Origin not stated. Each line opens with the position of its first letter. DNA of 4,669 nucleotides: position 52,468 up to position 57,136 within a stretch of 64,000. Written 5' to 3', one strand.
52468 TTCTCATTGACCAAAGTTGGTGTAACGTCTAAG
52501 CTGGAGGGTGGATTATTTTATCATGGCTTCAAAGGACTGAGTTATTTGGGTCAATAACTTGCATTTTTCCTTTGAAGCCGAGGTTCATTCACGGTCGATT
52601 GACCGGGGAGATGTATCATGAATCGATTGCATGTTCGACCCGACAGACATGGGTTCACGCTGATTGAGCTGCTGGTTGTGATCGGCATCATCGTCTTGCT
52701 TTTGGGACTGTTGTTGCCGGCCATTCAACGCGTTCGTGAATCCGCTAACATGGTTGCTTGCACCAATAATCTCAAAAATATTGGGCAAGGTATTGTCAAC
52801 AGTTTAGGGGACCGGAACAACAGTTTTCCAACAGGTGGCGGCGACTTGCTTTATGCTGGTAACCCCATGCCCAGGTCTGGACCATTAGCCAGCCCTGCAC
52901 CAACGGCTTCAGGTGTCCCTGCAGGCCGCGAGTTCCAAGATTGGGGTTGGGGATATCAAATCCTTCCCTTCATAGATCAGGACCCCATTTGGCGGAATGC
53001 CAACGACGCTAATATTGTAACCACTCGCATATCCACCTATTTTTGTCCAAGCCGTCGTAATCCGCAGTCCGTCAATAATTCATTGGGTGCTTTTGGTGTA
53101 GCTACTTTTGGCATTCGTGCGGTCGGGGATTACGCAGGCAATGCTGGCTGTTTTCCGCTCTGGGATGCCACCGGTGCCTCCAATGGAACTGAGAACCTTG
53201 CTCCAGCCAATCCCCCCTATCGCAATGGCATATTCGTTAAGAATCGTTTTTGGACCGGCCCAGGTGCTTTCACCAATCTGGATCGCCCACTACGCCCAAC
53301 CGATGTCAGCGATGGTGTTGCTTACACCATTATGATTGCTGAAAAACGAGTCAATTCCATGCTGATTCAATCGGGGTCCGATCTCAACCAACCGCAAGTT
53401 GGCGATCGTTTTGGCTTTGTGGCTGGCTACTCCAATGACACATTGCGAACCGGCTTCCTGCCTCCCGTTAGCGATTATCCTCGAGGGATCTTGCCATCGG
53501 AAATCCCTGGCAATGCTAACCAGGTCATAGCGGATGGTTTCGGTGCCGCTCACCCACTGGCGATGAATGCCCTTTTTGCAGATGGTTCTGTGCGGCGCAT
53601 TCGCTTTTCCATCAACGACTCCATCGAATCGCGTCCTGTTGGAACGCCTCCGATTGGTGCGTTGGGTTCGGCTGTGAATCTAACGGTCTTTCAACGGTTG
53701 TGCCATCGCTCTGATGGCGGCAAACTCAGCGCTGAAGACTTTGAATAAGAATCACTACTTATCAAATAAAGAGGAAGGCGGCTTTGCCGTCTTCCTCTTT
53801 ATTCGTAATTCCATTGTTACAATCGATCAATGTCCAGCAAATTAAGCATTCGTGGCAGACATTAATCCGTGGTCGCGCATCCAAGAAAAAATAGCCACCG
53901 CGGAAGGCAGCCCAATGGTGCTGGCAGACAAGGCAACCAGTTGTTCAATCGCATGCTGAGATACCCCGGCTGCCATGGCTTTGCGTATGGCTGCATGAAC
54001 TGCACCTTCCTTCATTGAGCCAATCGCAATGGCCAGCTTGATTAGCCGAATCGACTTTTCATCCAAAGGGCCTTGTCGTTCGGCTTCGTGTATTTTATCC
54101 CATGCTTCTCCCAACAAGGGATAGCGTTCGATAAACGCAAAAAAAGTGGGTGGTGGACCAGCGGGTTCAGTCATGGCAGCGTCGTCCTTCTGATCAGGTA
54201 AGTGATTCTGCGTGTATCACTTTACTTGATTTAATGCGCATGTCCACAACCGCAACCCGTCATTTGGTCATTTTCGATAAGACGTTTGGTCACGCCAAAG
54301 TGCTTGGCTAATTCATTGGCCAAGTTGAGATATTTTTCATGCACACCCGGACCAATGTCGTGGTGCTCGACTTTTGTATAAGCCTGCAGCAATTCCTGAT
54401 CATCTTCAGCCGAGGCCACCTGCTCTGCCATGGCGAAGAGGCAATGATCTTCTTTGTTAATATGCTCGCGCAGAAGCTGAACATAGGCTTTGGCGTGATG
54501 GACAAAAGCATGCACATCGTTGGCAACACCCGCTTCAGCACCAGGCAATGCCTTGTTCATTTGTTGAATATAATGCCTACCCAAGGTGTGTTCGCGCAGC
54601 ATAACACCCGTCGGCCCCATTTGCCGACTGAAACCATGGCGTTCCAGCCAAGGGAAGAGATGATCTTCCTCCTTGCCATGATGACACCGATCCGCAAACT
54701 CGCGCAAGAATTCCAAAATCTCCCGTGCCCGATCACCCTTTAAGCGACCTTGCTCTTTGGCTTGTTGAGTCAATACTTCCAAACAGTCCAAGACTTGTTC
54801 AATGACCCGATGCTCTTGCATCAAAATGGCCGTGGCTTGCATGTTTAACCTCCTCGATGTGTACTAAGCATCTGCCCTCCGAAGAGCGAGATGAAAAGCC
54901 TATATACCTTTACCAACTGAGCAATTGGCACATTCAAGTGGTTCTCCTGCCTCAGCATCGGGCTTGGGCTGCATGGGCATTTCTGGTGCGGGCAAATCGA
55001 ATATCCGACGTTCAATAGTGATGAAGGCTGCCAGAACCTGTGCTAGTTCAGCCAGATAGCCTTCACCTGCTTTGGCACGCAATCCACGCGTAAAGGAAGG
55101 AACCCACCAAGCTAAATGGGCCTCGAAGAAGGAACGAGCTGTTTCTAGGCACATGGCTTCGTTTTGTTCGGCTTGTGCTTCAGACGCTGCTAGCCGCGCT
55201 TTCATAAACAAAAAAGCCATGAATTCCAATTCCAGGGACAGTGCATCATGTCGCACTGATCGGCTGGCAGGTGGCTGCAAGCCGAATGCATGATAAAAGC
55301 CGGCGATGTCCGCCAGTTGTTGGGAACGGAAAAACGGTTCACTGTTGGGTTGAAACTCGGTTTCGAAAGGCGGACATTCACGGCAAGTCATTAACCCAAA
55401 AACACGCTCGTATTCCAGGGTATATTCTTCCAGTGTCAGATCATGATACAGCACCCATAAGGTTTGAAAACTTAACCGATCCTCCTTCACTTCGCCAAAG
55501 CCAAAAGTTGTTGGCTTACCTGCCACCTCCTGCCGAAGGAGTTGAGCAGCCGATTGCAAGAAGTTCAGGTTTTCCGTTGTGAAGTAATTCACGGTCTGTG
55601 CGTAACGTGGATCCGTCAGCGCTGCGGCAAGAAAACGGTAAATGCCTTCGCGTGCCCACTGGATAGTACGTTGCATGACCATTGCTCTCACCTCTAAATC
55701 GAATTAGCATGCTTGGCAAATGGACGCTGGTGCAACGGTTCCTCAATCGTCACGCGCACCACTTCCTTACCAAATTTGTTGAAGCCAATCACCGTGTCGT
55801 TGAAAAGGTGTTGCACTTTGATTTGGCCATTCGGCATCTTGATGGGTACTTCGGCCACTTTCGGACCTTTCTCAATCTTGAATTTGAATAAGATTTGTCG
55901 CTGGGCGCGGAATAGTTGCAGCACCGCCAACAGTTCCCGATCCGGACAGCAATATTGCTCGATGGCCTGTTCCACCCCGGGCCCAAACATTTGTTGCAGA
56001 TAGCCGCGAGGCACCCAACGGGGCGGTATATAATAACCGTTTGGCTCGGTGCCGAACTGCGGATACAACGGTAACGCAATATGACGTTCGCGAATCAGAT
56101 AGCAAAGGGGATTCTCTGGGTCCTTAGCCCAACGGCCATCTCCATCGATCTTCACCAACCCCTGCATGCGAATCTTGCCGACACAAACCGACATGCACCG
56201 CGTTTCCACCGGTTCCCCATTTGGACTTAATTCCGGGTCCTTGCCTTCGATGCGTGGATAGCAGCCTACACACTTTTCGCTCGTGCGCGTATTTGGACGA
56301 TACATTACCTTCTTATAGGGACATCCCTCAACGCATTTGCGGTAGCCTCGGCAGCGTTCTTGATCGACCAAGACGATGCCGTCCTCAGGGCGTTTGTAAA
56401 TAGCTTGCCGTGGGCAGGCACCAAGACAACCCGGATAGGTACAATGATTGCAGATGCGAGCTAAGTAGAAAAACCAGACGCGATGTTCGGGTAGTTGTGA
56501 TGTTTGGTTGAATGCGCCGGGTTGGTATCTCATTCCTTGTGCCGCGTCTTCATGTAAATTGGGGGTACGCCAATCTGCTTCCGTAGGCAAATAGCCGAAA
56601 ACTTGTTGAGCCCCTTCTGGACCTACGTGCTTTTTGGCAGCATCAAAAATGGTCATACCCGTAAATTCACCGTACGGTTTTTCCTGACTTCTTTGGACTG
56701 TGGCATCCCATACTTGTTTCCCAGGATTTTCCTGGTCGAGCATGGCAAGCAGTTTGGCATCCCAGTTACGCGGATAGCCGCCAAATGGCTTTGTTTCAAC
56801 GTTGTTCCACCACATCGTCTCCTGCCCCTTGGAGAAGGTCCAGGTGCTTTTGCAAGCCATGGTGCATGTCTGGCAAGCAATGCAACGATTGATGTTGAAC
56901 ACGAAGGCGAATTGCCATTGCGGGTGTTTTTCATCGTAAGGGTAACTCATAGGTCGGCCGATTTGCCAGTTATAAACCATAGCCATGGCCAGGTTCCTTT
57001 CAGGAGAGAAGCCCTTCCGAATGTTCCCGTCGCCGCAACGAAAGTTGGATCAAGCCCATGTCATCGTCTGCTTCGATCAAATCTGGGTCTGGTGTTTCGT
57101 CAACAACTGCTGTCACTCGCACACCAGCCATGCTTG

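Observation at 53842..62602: Complete periplasmic NXR/NAR-type molybdoenzyme operon in a genome context that does not look like a nitrifier or anammox bacterium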

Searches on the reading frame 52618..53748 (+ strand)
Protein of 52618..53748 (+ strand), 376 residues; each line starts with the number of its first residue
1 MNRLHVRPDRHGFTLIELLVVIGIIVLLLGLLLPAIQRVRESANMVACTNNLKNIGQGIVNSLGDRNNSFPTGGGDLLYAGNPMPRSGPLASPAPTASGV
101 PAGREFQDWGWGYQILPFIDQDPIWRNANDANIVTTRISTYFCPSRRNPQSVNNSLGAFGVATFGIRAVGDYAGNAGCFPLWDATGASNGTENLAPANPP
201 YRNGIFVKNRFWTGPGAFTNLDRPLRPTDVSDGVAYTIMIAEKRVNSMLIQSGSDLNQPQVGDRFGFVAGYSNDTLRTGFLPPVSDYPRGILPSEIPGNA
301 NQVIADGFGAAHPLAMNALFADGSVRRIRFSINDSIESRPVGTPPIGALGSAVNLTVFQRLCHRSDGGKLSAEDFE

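Call 3: search_protein_families(library=pfam, proteins=[window:52618-53748:+], max_evalue=0.01)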
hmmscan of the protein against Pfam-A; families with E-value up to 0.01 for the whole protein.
window:52618-53748:+ (376 aa): 2 families
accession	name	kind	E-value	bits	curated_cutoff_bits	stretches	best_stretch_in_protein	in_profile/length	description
PF07596.16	SBP_bac_10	-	3.1e-20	73.8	23.3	1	37-333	1-266/268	Protein of unknown function (DUF1559)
PF07963.17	N_methyl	-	5.1e-07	29.4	21.2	1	9-33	3-27/27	Prokaryotic N-terminal methylation motif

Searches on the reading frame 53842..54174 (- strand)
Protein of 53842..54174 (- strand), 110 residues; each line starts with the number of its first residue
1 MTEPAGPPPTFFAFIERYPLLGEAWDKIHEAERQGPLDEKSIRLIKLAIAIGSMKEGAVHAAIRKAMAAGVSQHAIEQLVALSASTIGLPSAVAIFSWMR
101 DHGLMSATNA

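Call 3: search_protein_families(library=pfam, proteins=[window:53842-54174:-], max_evalue=0.01)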
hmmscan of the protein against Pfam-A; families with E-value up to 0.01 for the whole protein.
window:53842-54174:- (110 aa): 1 family
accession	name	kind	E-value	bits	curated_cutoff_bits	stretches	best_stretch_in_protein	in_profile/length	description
PF02627.25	CMD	-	1.1e-09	38.6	23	1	19-100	1-83/84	Carboxymuconolactone decarboxylase family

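Call 4: search_protein_families(library=ncbifam, proteins=[window:53842-54174:-], max_evalue=0.01)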
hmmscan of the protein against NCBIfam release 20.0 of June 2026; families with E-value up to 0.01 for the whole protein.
window:53842-54174:- (110 aa): 2 families
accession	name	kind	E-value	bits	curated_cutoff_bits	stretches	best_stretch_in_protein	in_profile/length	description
TIGR02425.1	decarb_PcaC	equivalog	3.5e-05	23.9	155.7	1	23-98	42-114/123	4-carboxymuconolactone decarboxylase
NF051488.1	bifunc_PcaDC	exception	0.00038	19.7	390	1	14-100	292-370/375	bifunctional 3-oxoadipate enol-lactonase/4-carboxymuconolactone decarboxylase PcaDC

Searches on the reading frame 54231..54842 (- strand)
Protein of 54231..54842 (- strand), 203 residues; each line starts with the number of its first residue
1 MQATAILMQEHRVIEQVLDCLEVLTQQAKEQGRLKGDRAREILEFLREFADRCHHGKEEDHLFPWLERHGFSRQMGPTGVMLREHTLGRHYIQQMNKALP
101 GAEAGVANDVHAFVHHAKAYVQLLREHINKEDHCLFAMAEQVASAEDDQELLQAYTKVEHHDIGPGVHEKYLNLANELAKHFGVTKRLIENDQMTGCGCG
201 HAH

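Call 3: search_protein_families(library=pfam, proteins=[window:54231-54842:-], max_evalue=0.01)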
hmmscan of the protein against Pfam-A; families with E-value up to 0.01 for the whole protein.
window:54231-54842:- (203 aa): 1 family
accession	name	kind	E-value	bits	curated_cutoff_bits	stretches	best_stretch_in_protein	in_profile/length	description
PF01814.28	Hemerythrin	-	9.7e-19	68.5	25.3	1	4-139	3-127/127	Hemerythrin HHE cation binding domain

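Call 4: search_protein_families(library=ncbifam, proteins=[window:54231-54842:-], max_evalue=0.01)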
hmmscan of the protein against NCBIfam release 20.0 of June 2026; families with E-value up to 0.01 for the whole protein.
window:54231-54842:- (203 aa): 3 families
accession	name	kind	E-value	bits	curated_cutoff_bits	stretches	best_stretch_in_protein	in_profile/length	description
NF008221.0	PRK10992.1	equivalog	3.7e-05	23.3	254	1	52-140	127-217/220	iron-sulfur cluster repair protein YtfE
TIGR03652.1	FeS_repair_RIC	equivalog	0.0016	18.3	204.7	0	6-96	75-171/216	iron-sulfur cluster repair di-iron protein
NF053874.1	persist_PA2171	equivalog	0.0089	15.8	190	0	1-155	1-140/157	PA2171 family ribosome-binding persister protein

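Call 48: search_protein_families(library=pfam, proteins=[window:54231-54842:-], max_evalue=10)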
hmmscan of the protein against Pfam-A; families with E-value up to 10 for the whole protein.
window:54231-54842:- (203 aa): 2 families
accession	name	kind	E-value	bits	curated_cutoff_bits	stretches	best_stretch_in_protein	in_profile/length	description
PF01814.28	Hemerythrin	-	9.7e-19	68.5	25.3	1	4-139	3-127/127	Hemerythrin HHE cation binding domain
PF01365.27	RYDR_ITPR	-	0.037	14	22.3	1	7-38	39-70/201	RIH domain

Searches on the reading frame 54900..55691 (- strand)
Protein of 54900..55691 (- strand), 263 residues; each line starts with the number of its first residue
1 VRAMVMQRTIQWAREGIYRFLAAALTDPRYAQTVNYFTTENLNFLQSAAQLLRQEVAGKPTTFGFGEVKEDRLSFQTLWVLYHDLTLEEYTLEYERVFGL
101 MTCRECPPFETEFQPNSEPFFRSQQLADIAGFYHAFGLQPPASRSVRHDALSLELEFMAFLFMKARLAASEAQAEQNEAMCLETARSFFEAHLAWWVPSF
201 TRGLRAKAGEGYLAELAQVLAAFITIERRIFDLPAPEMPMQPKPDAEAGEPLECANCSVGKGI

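Call 3: search_protein_families(library=pfam, proteins=[window:54900-55691:-], max_evalue=0.01)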
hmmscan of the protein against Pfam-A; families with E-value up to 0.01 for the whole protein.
window:54900-55691:- (263 aa): 1 family
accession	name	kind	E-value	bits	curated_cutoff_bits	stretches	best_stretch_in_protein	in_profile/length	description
PF02613.20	Nitrate_red_del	-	1.5e-17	64.4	22.2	1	83-201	21-135/136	Nitrate reductase delta subunit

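Call 4: search_protein_families(library=ncbifam, proteins=[window:54900-55691:-], max_evalue=0.01)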
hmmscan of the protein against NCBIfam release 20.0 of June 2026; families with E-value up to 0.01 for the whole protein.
window:54900-55691:- (263 aa): 3 families
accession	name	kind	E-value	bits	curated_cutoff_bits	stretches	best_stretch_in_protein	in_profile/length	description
TIGR03482.1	DMSO_red_II_cha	subfamily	6.2e-17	62.2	152.3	1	14-228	2-189/197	DMSO reductase family type II enzyme chaperone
NF042981.1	EthbenzDh_ebdD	equivalog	1.1e-10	41.5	360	1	125-227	113-211/222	ethylbenzene dehydrogenase subunit delta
NF003442.0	PRK04976.1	equivalog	3.3e-05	23.9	132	1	117-227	103-204/211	molecular chaperone TorD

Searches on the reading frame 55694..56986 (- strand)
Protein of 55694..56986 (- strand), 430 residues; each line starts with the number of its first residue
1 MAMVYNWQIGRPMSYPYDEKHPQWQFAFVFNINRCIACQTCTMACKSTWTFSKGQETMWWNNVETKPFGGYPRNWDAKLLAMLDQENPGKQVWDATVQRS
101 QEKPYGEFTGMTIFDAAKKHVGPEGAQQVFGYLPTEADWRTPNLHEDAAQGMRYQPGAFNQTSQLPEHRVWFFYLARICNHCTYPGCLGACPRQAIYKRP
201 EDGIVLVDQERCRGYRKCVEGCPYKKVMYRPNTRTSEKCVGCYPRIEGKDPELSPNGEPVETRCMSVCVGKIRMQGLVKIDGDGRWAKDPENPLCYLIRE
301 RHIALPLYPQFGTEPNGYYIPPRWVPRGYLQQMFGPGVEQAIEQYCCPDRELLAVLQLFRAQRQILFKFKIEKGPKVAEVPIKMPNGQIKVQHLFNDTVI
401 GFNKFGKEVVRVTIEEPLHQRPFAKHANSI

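Call 3: search_protein_families(library=pfam, proteins=[window:55694-56986:-], max_evalue=0.01)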
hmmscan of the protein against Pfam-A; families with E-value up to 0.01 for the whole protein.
window:55694-56986:- (430 aa): 8 families
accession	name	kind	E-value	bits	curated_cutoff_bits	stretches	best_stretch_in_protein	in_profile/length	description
PF13247.11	Fer4_11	-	2.1e-23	82.8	26.2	1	172-273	3-95/100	4Fe-4S dicluster domain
PF12838.12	Fer4_7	-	2.4e-10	41.2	27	1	179-225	2-51/52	4Fe-4S dicluster domain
PF13237.11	Fer4_10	-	3.9e-08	33.5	25.5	1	176-223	6-53/53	4Fe-4S dicluster domain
PF13187.11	Fer4_9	-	6.1e-06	26.6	27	1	179-225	2-50/52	4Fe-4S dicluster domain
PF12797.12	Fer4_2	-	8.9e-05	22.7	24.5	1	28-46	3-21/22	4Fe-4S binding domain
PF12837.12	Fer4_6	-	0.00033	20.9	25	0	204-224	1-21/24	4Fe-4S binding domain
PF14697.11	Fer4_21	-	0.00048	20.7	35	1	179-226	8-55/59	4Fe-4S dicluster domain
PF13534.11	Fer4_17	-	0.0013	19.7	22.2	0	32-46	43-57/61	4Fe-4S dicluster domain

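Call 4: search_protein_families(library=ncbifam, proteins=[window:55694-56986:-], max_evalue=0.01)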
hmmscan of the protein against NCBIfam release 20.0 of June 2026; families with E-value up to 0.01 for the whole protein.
window:55694-56986:- (430 aa): 40 families (the best 25 are shown)
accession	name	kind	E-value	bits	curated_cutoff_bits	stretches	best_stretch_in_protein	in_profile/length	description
TIGR03478.1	DMSO_red_II_bet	subfamily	2.2e-74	250.3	480.7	1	24-327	2-259/321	DMSO reductase family type II enzyme, iron-sulfur subunit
NF042979.1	EthbenzDh_ebdB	equivalog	9.4e-59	199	740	1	23-328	18-282/354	ethylbenzene dehydrogenase subunit beta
TIGR01660.1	narH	equivalog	5.5e-52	176.8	524.05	2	170-283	174-277/492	nitrate reductase subunit beta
TIGR02951.1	DMSO_dmsB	equivalog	2.8e-28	99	214.1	2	152-248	37-133/161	DMSO/selenate family reductase complex B subunit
NF011569.0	PRK14993.1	equivalog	2.5e-27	95.9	416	2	169-320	90-222/244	tetrathionate reductase subunit TtrB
NF041715.1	arsenate_red_ArrB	equivalog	3.7e-19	69.2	450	1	148-229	28-106/233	arsenate respiratory reductase iron-sulfur subunit ArrB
TIGR03149.1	cyt_nit_nrfC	equivalog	8e-19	67.9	377.6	1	173-243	88-158/225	cytochrome c nitrite reductase Fe-S protein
NF045797.1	DsrO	equivalog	2.1e-17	63.4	200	1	175-238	99-161/235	sulfate reduction electron transfer complex DsrMKJOP subunit DsrO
NF008134.0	PRK10882.1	equivalog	1.9e-15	56.8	263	1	171-244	105-180/329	hydrogenase 2 operon protein HybA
TIGR01582.1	FDH-beta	equivalog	1.1e-13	50.9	334.7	1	170-251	84-166/283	formate dehydrogenase subunit beta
NF007382.0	PRK09898.1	equivalog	5.3e-13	49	213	1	173-242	117-186/208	ferredoxin-like protein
NF045715.1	sulf_resp_HmcB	equivalog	1e-10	41.2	420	1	174-249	102-180/307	sulfate respiration complex iron-sulfur protein HmcB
NF041782.1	mnquin_red_QrcC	equivalog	1.5e-10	41.2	400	1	162-226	50-115/239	menaquinone reductase iron-sulfur cluster-binding subunit QrcC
NF038355.1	FDH3_beta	equivalog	2.3e-10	40.8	240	1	178-231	53-105/180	formate dehydrogenase FDH3 subunit beta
NF007658.0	PRK10330.1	equivalog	5.1e-09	35.9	260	1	176-254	55-134/181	electron transport protein HydN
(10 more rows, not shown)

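Call 6: search_solved_structures(query=window:55694-56986:-, max_evalue=0.001, show_alignments=1)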
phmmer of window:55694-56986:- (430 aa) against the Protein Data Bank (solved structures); distinct sequences matched with E-value up to 0.001: 17.
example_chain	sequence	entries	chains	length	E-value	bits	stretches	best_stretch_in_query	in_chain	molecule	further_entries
7b04_A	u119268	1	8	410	1.9e-172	577.4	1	1-430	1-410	Nitrite oxidoreductase subunit B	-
4ydd_B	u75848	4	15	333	2.6e-58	201.1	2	171-330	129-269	DMSO reductase family type II enzyme, iron-sulfur subunit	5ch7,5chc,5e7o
2ivf_B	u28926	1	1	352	5.7e-55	190.1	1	24-329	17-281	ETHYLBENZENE DEHYDROGENASE BETA-SUBUNIT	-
1q16_B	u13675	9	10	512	2.2e-48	168.4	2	169-284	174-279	Respiratory nitrate reductase 1 beta chain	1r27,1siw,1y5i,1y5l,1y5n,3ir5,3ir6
3egw_B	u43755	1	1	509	1.8e-47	165.3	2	169-284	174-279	Respiratory nitrate reductase 1 beta chain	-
1y4z_B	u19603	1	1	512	1.9e-47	165.3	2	169-284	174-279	Respiratory nitrate reductase 1 beta chain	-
6cz7_B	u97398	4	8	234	4.6e-10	42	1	170-231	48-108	4Fe-4S ferredoxin, iron-sulfur binding domain protein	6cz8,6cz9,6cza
2vpw_B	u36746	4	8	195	9.2e-10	41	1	175-319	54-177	NRFC PROTEIN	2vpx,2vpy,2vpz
4v4c_B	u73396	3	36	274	4.9e-09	38.7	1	176-247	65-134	Pyrogallol hydroxytransferase small subunit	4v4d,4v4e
1kqf_B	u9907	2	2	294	2.2e-07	33.2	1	175-251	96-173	FORMATE DEHYDROGENASE, NITRATE-INDUCIBLE, IRON-SULFUR SUBUNIT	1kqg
8c0z_C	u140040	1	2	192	7.5e-06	28.1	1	178-242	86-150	Iron-sulfur cluster-binding protein potential subunit of aldehyde oxidoreductase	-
9mqx_E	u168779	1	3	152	2.3e-05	26.5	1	177-242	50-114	Fe-S-cluster-containing hydrogenase subunit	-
9vap_B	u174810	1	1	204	3.6e-05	25.9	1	177-234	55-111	4Fe-4S dicluster domain-containing protein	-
6f0k_B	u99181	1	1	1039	0.00043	22.3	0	179-232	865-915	Fe-S-cluster-containing hydrogenase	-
8rc8_B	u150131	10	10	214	0.00044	22.3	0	161-247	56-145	Formate dehydrogenase, beta subunit, putative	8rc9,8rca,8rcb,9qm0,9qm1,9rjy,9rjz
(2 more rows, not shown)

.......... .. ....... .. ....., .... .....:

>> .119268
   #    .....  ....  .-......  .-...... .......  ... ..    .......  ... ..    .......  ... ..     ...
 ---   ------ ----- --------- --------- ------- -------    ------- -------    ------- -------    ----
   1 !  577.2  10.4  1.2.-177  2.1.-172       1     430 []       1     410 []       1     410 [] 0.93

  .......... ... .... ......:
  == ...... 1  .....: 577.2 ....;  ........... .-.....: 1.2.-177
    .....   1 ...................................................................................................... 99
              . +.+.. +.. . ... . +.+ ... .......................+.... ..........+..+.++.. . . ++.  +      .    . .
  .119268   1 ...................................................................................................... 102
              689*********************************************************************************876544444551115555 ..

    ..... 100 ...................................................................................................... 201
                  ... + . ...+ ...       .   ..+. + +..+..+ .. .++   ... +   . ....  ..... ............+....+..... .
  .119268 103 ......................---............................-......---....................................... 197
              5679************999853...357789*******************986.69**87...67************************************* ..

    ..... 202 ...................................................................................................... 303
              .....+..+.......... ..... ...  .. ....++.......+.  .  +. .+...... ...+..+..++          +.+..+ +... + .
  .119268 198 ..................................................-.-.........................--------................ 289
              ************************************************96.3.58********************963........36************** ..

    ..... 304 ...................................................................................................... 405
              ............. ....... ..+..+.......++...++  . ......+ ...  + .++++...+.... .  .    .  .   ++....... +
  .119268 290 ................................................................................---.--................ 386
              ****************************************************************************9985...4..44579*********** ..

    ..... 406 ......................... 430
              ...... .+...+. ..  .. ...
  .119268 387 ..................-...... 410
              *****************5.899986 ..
